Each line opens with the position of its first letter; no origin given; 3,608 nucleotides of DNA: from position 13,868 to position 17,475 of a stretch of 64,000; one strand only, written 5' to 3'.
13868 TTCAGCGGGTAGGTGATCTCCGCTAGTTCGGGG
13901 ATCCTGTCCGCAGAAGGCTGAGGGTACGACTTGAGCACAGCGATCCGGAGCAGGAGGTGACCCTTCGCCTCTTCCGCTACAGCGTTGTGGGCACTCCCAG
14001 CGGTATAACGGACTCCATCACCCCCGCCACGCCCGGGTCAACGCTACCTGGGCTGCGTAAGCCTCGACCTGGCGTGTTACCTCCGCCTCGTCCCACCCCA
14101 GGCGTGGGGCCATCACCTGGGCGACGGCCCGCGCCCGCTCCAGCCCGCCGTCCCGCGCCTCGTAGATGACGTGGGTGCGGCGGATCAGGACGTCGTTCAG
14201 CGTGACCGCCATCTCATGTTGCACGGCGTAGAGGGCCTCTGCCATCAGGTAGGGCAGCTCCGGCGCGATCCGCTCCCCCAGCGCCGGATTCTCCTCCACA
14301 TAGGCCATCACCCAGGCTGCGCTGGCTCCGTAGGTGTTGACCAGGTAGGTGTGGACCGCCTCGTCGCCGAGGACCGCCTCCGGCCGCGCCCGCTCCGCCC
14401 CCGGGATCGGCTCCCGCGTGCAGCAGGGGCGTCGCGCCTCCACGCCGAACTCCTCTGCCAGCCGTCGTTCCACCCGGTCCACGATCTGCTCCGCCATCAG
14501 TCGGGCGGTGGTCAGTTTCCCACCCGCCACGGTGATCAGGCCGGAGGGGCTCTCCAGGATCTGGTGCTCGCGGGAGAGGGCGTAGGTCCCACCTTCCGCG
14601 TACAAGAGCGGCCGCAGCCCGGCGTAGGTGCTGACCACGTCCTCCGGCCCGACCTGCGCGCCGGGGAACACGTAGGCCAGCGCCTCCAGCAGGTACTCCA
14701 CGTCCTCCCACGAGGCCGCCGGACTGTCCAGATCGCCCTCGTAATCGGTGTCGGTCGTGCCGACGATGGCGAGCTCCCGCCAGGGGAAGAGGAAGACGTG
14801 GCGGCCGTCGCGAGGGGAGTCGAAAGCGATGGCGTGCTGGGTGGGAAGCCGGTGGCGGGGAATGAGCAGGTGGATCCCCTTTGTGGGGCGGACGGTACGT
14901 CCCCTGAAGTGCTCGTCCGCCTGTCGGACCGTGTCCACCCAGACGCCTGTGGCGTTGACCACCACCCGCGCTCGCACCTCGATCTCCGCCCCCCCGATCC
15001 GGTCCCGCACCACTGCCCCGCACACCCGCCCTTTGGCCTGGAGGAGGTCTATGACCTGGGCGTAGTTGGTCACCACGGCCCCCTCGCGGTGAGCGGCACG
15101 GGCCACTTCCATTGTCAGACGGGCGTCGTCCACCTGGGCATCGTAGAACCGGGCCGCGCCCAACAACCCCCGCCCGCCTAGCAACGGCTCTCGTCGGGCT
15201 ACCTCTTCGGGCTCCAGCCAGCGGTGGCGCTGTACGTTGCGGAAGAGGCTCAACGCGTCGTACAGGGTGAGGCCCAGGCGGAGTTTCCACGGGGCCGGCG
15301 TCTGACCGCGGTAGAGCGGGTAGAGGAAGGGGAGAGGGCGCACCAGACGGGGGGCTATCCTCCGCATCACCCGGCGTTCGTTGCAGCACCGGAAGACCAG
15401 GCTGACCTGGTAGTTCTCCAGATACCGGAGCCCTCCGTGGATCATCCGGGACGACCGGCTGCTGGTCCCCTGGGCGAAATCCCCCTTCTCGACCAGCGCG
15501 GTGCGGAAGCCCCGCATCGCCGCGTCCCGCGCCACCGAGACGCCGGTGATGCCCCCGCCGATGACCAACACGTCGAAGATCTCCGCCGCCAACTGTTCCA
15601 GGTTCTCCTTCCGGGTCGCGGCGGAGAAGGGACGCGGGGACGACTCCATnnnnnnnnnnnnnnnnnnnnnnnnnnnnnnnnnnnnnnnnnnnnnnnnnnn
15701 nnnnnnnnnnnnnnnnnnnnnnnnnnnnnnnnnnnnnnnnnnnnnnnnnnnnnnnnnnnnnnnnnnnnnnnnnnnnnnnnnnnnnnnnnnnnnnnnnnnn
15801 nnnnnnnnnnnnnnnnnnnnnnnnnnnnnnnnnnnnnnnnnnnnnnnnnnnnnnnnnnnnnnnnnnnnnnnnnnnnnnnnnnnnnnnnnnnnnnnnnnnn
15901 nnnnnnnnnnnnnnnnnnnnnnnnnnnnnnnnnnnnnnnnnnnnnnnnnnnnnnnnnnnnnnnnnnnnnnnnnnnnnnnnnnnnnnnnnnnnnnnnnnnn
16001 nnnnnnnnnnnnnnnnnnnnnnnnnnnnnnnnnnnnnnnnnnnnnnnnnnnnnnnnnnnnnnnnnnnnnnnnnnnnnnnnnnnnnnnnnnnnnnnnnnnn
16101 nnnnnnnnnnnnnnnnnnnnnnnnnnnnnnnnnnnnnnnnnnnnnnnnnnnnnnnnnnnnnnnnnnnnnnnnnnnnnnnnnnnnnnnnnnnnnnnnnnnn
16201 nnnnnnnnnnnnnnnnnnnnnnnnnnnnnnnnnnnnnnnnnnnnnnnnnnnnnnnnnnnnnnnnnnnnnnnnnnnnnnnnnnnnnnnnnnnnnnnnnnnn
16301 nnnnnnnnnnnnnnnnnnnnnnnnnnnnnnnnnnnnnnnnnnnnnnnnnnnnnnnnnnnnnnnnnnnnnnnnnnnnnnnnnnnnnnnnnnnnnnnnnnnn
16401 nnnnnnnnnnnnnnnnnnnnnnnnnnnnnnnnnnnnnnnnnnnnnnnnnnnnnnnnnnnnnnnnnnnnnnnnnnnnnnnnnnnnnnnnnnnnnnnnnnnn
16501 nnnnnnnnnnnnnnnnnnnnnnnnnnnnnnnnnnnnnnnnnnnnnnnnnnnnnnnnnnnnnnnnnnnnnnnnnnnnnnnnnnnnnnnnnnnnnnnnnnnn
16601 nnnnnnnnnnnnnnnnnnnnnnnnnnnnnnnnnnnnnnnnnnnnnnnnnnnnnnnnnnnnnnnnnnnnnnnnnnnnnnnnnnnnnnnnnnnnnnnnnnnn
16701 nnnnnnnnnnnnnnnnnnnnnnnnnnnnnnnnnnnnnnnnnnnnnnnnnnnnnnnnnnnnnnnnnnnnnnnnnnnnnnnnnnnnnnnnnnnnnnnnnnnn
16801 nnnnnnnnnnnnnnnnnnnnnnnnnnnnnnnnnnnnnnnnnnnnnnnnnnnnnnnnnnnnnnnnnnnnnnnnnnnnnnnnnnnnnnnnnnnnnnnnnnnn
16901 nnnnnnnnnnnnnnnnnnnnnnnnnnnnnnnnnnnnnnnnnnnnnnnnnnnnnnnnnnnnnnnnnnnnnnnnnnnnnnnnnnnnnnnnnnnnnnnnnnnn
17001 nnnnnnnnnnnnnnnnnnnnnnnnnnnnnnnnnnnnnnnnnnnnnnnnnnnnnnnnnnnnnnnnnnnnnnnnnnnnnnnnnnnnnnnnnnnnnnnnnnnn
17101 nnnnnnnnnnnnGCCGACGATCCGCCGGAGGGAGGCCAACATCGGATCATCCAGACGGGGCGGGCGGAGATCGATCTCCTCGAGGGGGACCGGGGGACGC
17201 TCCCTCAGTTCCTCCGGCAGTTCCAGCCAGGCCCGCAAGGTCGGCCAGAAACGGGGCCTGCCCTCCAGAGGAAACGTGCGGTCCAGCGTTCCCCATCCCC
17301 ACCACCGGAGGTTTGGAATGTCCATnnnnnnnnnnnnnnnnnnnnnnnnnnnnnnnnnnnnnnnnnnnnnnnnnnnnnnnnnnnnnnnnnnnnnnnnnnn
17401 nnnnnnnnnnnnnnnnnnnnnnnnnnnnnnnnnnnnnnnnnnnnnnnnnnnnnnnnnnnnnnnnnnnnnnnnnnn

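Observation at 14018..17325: glpA-type G3P dehydrogenase operonic with an AGPS-like FAD oxidase: candidate bacterial ether-lipid module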

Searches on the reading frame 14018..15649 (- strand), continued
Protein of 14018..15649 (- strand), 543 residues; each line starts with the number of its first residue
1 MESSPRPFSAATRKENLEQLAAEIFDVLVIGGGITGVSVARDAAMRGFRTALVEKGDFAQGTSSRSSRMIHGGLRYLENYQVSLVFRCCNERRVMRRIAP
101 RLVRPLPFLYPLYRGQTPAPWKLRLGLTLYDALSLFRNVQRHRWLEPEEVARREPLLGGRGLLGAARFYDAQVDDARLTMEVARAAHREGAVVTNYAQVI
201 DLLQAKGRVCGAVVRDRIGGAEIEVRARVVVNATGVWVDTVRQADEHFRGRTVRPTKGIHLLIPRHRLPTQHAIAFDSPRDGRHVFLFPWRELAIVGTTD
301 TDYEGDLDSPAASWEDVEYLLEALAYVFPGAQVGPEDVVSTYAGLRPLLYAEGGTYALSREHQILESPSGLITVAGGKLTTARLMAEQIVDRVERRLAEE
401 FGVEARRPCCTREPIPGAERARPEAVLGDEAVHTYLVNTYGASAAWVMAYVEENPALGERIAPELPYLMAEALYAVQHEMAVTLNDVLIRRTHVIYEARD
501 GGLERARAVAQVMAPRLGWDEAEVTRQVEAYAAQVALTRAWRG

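Call 48: search_solved_structures(query=window:14021-15649:-, show_alignments=4, max_evalue=1e-40)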
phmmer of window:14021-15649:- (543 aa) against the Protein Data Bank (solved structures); distinct sequences matched with E-value up to 1e-40: 4.
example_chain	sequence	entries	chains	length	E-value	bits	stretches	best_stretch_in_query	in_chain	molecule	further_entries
3da1_A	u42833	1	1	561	2.8e-101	343.1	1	8-527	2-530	Glycerol-3-phosphate dehydrogenase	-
2rgh_A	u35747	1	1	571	1.5e-96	327.5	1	7-536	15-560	Alpha-Glycerophosphate Oxidase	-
2rgo_A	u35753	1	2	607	2.2e-91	310.4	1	8-355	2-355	Alpha-Glycerophosphate Oxidase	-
2qcu_A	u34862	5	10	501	6.7e-55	190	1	23-493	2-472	Aerobic glycerol-3-phosphate dehydrogenase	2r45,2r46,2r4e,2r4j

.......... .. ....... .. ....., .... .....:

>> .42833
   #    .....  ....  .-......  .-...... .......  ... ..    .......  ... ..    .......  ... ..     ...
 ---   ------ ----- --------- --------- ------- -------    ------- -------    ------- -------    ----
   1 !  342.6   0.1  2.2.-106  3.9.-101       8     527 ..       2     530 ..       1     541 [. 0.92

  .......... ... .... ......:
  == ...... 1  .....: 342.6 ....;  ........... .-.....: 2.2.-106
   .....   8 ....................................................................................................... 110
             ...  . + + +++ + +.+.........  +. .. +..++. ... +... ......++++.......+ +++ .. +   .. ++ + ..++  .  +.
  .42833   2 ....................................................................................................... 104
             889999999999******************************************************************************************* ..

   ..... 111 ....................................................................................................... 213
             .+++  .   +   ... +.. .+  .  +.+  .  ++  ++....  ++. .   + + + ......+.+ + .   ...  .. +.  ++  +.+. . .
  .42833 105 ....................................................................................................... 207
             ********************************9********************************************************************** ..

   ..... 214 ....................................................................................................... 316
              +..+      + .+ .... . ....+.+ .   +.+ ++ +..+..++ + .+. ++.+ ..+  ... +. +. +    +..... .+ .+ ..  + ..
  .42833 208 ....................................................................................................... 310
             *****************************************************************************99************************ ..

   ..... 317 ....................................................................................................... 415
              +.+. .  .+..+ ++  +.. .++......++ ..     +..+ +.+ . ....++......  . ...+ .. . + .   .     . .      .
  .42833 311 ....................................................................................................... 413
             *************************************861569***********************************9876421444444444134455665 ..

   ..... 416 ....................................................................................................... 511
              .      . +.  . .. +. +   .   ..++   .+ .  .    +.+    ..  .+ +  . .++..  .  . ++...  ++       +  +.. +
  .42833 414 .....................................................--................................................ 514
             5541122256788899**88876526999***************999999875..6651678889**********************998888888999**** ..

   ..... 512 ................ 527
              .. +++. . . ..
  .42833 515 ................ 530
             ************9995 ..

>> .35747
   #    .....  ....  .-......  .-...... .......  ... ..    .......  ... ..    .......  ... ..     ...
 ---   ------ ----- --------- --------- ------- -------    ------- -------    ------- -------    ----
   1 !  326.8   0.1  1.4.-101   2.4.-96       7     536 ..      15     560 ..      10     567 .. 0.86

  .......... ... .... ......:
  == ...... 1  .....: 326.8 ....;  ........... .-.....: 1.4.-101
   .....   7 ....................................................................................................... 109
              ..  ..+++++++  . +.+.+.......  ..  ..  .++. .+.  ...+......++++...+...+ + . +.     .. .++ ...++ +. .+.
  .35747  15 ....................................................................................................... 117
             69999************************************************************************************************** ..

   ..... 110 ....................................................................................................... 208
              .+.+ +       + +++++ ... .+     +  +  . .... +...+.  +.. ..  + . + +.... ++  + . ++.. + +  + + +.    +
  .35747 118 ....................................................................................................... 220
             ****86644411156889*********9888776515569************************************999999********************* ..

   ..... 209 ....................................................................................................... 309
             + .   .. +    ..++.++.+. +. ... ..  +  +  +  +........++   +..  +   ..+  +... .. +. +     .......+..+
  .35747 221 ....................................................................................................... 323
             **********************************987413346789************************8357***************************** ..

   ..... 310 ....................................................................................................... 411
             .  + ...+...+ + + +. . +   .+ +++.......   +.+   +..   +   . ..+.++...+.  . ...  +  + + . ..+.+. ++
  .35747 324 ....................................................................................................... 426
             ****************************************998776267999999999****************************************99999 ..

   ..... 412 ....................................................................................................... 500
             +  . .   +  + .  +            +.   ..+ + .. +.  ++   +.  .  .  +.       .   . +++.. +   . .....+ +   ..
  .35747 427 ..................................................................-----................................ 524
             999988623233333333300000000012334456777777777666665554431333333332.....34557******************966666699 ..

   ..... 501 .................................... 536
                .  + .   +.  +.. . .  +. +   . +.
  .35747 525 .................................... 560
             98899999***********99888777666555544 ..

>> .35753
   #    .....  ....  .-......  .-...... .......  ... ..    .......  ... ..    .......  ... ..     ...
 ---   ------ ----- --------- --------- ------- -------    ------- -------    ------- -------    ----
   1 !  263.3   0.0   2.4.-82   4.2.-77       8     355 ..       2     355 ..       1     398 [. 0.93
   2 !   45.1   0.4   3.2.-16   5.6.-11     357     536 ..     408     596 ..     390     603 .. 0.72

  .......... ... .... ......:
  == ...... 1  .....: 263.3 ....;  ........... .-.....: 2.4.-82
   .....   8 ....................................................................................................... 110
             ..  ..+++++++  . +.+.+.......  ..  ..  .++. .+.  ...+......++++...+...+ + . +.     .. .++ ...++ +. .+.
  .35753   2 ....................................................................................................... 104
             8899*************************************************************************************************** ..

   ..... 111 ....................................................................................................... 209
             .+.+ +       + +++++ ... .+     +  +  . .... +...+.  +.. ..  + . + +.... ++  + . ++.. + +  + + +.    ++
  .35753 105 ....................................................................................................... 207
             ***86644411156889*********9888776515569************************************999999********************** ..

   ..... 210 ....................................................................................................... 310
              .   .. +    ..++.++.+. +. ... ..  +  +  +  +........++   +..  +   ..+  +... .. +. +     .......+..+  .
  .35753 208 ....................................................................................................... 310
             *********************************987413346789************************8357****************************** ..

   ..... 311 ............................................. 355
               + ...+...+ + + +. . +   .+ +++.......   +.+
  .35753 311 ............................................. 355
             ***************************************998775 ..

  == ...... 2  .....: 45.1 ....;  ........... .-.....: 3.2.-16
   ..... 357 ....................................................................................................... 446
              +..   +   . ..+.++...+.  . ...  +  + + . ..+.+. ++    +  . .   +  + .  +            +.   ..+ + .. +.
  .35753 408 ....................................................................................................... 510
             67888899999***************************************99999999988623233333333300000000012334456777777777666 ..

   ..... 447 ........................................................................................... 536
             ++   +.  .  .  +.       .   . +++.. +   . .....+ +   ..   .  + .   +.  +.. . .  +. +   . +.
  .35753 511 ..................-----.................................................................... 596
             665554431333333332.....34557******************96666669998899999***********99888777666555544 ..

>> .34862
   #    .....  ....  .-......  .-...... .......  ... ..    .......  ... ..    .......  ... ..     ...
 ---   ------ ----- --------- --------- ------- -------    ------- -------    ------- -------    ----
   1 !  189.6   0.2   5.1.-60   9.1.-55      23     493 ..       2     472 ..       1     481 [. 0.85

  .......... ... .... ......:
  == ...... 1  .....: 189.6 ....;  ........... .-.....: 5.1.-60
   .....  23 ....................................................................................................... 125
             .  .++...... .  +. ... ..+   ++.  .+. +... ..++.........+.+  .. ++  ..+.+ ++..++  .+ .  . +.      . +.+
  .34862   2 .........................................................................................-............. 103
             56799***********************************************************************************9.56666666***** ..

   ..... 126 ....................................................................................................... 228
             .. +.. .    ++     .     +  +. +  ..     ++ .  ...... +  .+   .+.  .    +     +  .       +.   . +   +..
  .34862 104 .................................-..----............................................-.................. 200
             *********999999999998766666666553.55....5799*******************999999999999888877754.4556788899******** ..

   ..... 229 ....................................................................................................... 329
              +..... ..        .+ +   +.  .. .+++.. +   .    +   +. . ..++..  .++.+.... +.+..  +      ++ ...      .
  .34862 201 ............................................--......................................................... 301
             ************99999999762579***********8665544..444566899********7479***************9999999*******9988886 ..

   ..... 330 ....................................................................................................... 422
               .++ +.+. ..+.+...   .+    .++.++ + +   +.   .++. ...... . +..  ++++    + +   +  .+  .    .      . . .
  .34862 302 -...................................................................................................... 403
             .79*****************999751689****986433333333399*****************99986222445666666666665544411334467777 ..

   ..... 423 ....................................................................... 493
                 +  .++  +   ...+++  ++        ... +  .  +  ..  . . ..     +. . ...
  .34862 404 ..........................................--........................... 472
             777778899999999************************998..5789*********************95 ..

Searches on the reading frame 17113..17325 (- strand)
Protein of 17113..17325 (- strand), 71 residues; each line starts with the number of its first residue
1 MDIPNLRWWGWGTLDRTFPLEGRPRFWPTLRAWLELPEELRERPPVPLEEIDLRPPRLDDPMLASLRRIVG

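Call 58: search_solved_structures(query=window:17113-17325:-, max_evalue=10, show_alignments=3)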
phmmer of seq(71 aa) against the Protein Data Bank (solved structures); distinct sequences matched with E-value up to 10: 0.
